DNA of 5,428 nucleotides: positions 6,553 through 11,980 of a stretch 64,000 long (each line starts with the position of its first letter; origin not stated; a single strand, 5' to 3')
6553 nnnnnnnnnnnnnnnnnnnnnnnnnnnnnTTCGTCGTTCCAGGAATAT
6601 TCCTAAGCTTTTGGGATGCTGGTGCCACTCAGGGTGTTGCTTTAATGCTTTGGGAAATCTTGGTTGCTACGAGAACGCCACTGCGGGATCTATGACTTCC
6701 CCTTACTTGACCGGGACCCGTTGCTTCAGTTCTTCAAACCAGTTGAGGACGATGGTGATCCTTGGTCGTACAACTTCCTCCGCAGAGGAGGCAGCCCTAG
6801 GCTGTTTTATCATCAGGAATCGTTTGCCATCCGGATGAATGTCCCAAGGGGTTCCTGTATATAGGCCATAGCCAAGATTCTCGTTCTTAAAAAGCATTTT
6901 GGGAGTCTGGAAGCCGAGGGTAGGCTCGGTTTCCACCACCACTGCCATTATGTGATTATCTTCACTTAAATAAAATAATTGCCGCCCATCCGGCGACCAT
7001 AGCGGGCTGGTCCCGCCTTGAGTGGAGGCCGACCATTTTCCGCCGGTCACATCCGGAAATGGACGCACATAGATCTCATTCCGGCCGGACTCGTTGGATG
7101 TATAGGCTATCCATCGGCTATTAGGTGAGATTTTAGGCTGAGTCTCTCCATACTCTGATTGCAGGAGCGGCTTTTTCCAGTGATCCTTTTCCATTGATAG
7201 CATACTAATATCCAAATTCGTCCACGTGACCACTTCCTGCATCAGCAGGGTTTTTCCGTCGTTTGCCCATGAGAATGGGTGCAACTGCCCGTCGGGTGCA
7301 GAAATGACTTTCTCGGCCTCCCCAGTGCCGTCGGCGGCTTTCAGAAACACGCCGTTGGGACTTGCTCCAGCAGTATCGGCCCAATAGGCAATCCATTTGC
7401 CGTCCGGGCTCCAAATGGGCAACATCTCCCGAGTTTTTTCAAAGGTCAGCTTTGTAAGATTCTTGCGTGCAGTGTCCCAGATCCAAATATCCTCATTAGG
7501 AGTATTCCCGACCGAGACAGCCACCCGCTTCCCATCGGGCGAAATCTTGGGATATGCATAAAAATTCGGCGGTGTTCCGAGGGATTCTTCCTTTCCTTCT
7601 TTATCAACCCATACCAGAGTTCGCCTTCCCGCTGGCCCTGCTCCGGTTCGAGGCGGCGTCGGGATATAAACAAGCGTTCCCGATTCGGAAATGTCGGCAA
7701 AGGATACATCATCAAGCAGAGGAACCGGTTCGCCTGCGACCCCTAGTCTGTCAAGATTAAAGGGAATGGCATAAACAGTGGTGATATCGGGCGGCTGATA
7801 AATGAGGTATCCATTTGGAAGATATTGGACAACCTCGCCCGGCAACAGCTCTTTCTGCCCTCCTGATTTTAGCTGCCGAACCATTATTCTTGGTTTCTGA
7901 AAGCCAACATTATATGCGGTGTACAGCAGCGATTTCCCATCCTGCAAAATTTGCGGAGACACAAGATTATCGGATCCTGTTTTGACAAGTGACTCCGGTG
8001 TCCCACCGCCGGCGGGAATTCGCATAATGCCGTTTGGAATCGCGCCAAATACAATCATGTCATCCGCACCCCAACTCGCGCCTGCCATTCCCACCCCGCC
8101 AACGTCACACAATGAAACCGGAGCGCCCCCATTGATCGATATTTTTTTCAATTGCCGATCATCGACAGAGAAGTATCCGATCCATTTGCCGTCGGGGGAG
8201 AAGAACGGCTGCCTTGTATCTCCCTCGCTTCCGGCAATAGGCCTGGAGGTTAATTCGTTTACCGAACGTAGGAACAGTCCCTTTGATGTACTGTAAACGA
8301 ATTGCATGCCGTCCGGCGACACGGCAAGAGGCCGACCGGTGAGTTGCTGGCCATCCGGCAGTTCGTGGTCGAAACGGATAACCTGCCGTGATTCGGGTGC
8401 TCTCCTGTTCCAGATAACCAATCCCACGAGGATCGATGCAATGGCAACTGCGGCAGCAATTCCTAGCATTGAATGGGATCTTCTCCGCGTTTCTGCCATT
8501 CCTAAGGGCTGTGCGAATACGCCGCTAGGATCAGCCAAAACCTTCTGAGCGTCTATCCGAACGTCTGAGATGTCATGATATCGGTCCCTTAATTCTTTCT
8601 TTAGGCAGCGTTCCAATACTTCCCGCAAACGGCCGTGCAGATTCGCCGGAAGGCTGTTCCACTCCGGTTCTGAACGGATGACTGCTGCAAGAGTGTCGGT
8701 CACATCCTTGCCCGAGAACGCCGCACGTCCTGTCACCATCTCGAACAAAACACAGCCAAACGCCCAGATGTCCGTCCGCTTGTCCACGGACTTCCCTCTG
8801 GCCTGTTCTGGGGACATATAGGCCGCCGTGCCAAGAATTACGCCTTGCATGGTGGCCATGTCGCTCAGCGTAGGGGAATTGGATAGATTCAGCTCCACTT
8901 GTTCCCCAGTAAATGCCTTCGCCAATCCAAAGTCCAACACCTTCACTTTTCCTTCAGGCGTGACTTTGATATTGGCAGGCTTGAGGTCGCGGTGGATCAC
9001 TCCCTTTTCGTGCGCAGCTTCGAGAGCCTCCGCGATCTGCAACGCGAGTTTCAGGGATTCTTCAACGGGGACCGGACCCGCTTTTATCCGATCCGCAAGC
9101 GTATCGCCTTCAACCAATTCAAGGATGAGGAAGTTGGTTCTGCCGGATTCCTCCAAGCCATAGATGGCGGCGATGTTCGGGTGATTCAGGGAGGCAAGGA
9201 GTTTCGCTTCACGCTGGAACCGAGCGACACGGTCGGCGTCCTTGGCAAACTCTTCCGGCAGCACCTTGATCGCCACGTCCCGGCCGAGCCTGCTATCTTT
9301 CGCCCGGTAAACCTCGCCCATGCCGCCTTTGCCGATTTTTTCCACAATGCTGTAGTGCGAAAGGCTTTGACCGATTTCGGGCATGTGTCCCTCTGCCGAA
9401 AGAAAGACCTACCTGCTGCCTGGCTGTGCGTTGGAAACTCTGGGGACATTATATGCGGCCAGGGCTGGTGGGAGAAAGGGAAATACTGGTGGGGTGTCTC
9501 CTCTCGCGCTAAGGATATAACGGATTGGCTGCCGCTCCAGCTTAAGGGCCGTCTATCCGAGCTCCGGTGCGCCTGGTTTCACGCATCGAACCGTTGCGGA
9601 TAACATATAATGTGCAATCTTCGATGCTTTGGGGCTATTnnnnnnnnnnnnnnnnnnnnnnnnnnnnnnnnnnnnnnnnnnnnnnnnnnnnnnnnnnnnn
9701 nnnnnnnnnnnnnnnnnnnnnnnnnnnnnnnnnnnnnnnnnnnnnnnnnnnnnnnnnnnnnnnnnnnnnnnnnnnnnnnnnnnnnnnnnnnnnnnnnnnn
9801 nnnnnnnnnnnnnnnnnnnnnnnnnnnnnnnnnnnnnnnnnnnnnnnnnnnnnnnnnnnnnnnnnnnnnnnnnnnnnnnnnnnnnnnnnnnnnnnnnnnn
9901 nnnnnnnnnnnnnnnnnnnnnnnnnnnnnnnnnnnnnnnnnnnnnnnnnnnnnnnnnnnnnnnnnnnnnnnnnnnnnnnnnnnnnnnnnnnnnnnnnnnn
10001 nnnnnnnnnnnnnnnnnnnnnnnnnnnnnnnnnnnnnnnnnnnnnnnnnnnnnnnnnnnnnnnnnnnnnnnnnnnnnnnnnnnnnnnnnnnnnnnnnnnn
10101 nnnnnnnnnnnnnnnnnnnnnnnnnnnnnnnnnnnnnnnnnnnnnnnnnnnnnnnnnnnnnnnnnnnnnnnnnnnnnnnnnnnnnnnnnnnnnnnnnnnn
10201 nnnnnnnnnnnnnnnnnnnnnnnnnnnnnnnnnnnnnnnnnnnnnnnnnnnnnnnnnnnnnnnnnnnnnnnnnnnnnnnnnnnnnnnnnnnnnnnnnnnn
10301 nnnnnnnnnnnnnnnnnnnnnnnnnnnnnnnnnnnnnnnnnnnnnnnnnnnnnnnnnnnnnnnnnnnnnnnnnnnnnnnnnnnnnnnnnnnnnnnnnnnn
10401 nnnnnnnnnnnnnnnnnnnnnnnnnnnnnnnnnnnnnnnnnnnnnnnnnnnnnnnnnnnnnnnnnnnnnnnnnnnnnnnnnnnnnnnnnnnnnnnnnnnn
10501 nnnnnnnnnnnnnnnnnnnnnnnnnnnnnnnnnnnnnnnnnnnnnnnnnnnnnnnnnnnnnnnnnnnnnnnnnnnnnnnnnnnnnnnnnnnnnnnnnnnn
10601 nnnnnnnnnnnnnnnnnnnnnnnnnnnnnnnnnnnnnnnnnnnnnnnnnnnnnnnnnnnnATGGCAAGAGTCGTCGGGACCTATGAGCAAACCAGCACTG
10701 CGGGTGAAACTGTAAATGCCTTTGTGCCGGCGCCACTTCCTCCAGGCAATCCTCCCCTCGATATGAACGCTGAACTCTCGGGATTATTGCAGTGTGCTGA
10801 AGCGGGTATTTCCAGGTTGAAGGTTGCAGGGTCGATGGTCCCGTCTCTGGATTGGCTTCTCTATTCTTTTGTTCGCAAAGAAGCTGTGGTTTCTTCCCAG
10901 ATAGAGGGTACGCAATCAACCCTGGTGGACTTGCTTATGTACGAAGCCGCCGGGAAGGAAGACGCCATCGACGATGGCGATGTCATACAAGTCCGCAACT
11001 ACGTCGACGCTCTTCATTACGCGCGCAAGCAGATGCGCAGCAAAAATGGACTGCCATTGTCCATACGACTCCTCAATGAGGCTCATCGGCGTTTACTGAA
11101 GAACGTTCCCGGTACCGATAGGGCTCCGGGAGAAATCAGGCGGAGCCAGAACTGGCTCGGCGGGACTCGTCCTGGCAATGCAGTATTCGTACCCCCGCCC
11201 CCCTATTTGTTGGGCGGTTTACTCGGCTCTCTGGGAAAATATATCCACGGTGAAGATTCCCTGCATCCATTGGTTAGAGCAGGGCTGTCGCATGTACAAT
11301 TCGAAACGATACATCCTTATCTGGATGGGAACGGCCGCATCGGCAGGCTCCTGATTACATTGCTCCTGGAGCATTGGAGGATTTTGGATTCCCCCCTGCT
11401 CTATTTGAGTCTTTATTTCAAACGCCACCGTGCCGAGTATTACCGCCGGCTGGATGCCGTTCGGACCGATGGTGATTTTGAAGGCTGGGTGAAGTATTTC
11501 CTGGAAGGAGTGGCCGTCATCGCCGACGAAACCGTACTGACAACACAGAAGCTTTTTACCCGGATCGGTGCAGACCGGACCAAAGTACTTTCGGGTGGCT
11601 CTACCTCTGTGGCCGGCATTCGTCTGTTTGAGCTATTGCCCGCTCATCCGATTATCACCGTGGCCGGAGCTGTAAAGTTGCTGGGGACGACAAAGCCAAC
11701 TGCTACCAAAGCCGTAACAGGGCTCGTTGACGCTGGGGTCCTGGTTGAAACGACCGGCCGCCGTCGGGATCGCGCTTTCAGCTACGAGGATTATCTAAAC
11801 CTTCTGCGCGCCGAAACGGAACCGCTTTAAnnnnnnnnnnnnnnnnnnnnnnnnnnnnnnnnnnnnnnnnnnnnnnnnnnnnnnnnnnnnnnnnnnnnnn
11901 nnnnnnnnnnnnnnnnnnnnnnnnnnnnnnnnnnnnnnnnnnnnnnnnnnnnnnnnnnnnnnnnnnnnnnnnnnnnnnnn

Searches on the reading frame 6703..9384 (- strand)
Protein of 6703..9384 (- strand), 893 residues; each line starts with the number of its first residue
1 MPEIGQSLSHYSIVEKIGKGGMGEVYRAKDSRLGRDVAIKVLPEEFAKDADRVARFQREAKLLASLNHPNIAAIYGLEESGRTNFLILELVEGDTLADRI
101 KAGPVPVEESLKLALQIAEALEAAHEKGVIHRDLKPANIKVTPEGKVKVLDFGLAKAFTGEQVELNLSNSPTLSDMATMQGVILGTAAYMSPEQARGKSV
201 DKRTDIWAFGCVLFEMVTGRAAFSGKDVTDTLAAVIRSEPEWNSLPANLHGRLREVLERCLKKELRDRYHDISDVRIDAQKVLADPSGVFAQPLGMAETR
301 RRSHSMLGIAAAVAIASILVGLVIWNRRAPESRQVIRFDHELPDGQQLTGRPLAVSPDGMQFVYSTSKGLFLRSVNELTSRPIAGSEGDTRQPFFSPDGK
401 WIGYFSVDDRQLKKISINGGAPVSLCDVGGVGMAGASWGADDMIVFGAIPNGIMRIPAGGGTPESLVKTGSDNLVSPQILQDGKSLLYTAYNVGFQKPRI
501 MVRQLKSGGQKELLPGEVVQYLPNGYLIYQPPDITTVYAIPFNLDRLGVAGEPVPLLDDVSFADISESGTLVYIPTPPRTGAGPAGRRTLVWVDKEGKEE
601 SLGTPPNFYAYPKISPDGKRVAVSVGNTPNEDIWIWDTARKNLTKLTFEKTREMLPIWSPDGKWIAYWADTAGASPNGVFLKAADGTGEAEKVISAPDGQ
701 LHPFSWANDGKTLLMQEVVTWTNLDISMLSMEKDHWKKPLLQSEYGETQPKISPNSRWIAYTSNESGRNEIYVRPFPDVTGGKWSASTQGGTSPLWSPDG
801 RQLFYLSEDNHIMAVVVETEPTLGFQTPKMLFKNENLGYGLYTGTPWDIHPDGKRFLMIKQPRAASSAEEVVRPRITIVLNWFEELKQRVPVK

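Call 68: search_protein_families(library=pfam, proteins=[window:6703-9384:-], max_evalue=0.0001)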
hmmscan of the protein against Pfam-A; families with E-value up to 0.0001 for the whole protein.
window:6703-9384:- (893 aa): 7 families
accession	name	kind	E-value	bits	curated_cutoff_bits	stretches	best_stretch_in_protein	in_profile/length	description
PF00069.31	Pkinase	-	4.5e-52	177.5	31.7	1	11-269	1-252/263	Protein kinase domain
PF07714.23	PK_Tyr_Ser-Thr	-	1.9e-37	129.4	23.1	1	13-268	3-248/258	Protein tyrosine and serine/threonine kinase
PF07676.18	PD40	-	3.7e-23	81.3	20.9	0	739-773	3-38/38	WD40-like Beta Propeller Repeat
PF03109.22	ABC1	-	1.2e-07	31.6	22.9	1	46-161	110-220/244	ABC1 atypical kinase-like domain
PF00930.27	DPPIV_N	-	1.2e-07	31.2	22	0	631-667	23-59/354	Dipeptidyl peptidase IV (DPP IV) N-terminal region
PF01636.29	APH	-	1.4e-05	25.4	23.2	0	113-155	150-197/239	Phosphotransferase enzyme family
PF25174.1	Beta-prop_THOC3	-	3e-05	23.6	305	0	614-766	54-193/272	THOC3 beta-propeller domain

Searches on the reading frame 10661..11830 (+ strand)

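Call 68: search_protein_families(library=pfam, proteins=[window:10661-11830:+], max_evalue=0.0001)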
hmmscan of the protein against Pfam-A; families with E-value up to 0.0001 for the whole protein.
window:10661-11830:+ (389 aa): 2 families
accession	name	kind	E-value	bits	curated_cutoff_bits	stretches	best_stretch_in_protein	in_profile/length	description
PF13784.11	Fic_N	-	1.9e-19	69.9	26.7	1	43-121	4-80/82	Fic/DOC family N-terminal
PF02661.23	Fic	-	1.8e-16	61.2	24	1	132-236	1-93/93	Fic/DOC family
